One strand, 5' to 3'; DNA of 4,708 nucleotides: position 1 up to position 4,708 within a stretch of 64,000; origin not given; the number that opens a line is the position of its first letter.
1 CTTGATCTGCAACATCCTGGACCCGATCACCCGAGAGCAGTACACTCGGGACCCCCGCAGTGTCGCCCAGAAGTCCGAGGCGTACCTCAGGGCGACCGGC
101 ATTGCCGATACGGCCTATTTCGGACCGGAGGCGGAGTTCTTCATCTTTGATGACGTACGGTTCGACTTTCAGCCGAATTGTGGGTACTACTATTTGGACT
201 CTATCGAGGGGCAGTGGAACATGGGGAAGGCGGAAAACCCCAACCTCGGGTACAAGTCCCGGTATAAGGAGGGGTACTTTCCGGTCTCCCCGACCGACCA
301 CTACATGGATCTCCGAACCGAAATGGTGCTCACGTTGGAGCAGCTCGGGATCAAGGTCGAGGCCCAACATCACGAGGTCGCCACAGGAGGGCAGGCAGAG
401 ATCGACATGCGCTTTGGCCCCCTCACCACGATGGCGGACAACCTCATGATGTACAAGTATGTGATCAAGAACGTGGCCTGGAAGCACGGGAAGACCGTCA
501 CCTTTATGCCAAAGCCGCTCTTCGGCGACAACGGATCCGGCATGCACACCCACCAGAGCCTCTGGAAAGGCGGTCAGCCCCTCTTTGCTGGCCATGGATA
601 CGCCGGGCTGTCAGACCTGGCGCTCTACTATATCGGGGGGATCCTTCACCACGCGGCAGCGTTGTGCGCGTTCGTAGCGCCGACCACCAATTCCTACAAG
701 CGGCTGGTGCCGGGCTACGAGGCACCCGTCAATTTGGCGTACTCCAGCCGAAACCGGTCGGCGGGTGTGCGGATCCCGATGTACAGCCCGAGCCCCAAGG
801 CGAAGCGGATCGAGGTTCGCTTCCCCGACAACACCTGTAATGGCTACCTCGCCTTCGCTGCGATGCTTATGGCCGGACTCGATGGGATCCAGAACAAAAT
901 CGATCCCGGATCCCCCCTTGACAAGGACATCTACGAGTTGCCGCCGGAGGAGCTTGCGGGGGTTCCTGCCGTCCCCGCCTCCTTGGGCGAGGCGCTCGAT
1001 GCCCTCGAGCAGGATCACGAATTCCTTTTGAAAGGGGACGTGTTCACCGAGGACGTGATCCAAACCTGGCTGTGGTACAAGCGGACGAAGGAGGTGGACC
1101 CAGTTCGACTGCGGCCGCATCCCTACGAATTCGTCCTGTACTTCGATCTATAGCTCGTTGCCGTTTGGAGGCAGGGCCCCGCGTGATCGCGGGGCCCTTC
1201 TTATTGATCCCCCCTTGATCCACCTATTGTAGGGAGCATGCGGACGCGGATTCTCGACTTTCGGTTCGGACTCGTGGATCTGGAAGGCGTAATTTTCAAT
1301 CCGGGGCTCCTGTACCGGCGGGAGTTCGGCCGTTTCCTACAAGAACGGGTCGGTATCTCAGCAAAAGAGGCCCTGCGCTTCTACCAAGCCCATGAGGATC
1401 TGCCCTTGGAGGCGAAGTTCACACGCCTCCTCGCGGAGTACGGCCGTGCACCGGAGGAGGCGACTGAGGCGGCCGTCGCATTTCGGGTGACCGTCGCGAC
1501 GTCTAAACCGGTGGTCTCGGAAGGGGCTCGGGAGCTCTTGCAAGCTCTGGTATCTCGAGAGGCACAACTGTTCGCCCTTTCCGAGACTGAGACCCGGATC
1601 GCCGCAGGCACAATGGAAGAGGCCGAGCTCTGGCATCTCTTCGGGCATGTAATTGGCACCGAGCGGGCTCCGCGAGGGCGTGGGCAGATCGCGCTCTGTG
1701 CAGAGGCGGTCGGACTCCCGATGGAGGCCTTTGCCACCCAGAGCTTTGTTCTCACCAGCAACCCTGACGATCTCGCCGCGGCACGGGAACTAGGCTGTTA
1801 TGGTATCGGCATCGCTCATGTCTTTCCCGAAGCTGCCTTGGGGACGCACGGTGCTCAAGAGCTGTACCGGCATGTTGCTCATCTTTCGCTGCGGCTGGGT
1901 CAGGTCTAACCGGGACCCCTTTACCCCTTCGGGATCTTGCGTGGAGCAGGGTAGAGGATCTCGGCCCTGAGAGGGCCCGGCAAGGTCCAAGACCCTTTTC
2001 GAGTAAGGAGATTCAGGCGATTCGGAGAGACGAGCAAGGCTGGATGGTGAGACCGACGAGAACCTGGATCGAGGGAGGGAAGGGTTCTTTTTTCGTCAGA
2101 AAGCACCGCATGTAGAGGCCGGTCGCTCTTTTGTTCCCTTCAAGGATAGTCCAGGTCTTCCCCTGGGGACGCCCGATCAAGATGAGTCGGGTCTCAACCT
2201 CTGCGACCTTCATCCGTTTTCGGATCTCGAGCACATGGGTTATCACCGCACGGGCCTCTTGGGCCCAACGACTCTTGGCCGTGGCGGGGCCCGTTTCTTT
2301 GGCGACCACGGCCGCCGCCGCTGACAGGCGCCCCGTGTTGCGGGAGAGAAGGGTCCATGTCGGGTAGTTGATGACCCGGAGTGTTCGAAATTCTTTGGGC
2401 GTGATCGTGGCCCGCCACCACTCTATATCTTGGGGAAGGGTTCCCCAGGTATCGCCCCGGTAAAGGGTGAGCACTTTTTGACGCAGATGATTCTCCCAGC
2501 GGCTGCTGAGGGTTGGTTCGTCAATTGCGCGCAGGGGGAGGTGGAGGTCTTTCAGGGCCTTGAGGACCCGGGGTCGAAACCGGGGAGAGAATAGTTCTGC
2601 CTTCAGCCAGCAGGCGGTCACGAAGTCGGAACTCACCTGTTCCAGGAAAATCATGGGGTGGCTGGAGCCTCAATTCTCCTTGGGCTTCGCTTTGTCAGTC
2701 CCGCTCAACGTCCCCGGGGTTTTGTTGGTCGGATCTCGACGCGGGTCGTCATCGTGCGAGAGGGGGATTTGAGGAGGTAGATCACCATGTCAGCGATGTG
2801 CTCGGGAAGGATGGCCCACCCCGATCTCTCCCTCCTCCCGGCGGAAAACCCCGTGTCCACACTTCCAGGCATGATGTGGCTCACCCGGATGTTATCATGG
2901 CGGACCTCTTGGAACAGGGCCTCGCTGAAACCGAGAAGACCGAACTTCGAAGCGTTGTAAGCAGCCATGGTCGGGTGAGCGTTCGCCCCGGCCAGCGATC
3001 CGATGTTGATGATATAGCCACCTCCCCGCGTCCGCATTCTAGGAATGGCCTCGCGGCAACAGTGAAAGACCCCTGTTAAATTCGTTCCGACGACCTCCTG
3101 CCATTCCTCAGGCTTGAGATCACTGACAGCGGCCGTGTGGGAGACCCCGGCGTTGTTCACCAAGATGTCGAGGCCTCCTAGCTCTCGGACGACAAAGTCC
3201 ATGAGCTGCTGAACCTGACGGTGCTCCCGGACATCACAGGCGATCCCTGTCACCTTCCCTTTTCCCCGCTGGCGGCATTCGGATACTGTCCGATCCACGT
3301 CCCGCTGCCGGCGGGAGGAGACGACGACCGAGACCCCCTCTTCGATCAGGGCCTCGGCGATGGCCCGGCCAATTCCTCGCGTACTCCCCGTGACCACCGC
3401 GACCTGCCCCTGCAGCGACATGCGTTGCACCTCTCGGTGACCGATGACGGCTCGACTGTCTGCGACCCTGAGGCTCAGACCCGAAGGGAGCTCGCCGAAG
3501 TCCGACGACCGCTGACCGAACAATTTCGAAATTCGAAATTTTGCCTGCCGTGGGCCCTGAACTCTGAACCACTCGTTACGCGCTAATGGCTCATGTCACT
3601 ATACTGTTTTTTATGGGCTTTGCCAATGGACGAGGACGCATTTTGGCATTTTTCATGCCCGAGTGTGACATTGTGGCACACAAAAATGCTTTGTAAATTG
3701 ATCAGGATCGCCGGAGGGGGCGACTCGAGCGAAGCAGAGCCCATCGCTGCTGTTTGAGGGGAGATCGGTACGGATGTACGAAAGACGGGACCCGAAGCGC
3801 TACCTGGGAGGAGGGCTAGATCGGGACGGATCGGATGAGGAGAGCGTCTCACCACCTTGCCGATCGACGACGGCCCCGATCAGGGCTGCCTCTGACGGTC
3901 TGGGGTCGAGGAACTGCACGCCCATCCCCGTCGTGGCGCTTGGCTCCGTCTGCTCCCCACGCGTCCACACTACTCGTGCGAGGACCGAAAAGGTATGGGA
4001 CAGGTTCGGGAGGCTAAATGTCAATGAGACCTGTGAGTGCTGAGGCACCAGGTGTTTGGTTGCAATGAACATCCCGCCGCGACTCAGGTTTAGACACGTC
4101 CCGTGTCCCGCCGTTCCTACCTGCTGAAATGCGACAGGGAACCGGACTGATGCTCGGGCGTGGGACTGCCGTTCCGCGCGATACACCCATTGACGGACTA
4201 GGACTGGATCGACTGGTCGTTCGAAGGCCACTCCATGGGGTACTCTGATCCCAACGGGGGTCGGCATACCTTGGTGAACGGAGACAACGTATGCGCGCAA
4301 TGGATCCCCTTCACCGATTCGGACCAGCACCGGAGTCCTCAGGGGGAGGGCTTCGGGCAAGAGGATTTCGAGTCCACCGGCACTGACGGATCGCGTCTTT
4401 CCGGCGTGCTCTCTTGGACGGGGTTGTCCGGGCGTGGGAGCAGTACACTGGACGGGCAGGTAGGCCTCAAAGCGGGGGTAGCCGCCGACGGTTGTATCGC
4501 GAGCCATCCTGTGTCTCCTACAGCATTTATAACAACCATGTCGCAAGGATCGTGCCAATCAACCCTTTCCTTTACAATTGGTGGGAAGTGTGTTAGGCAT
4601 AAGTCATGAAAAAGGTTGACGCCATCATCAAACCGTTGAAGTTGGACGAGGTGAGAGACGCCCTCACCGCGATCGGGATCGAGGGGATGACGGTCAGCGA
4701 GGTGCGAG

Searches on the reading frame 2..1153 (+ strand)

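Call 69: search_protein_families(library=ncbifam, proteins=[window:2-1153:+], max_evalue=0.00001)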
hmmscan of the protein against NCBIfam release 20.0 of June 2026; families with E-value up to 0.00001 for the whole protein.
window:2-1153:+ (383 aa): 5 families
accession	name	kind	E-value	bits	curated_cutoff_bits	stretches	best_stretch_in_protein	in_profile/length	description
TIGR00653.1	GlnA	equivalog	1.7e-172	574.3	429.15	1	1-382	85-462/462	type I glutamate--ammonia ligase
NF007006.0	PRK09469.1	equivalog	9.1e-163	542.1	845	1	3-382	90-468/469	glutamate--ammonia ligase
TIGR03105.1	gln_synth_III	equivalog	9.4e-64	215.5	469.6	1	103-362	158-416/435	type III glutamate--ammonia ligase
NF045547.1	GGputSyn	equivalog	3e-61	207.5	650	1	90-363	153-426/438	gamma-glutamylputrescine synthetase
NF041605.1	gln_syn_GlnII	equivalog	1.1e-06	28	500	0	116-285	161-321/333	glutamine synthetase GlnII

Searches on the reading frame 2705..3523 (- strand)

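Call 69: search_protein_families(library=ncbifam, proteins=[window:2705-3523:-], max_evalue=0.00001)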
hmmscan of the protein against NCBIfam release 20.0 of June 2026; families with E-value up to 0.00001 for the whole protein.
window:2705-3523:- (272 aa): 221 families (the best 25 are shown)
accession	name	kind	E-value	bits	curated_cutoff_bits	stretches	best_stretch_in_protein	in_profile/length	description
NF005594.0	PRK07326.1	equivalog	7.4e-88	294.1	271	1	35-270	2-235/237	SDR family oxidoreductase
NF005806.0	PRK07666.1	equivalog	5.1e-60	202.7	286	1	35-269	3-239/239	3-ketoacyl-ACP reductase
NF009466.0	PRK12826.1-2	subfamily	9.2e-59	198.9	222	1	39-259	3-234/248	3-oxoacyl-ACP reductase FabG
NF005878.0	PRK07825.1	subfamily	1.7e-54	185.1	287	1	34-259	4-225/278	short chain dehydrogenase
NF004198.0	PRK05653.1-3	equivalog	4.5e-54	183.5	296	1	34-229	2-196/248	3-oxoacyl-ACP reductase FabG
NF009093.0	PRK12429.1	subfamily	7.4e-52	176.2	258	1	35-230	1-195/259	3-hydroxybutyrate dehydrogenase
NF005672.0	PRK07454.1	equivalog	1.9e-51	174.6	234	1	39-260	6-230/241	SDR family oxidoreductase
NF005559.1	PRK07231.1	subfamily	3.9e-51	173.9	215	1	37-229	2-193/249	glucose 1-dehydrogenase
TIGR01963.1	PHB_DH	subfamily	1.1e-49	169.1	307.05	1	40-226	2-187/255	3-hydroxybutyrate dehydrogenase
NF004791.0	PRK06138.1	equivalog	3.5e-49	167.4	312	1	35-226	1-190/252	SDR family oxidoreductase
NF004825.0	PRK06181.1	equivalog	5.4e-49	166.9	215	1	36-226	3-192/268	SDR family oxidoreductase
NF005681.0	PRK07478.1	subfamily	6.9e-49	166.5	267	1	35-227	2-195/254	SDR family oxidoreductase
NF005495.0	PRK07109.1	subfamily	7.3e-49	166.8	264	1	34-256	3-233/334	SDR family oxidoreductase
TIGR03971.1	SDR_subfam_1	subfamily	3.6e-48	164.2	300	1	37-226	1-202/271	mycofactocin-coupled SDR family oxidoreductase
TIGR01830.1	3oxo_ACP_reduc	equivalog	5.8e-48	163.7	297.75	1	42-228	1-187/239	3-oxoacyl-[acyl-carrier-protein] reductase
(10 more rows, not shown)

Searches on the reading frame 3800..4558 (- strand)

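Call 69: search_protein_families(library=ncbifam, proteins=[window:3800-4558:-], max_evalue=0.00001)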
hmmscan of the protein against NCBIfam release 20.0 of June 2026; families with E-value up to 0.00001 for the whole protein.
window:3800-4558:- (252 aa): 1 family
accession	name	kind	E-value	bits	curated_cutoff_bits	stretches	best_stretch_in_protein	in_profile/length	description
TIGR02266.1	gmx_TIGR02266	paralog_domain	1.2e-18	67.1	68.7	1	135-232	1-96/96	TIGR02266 family protein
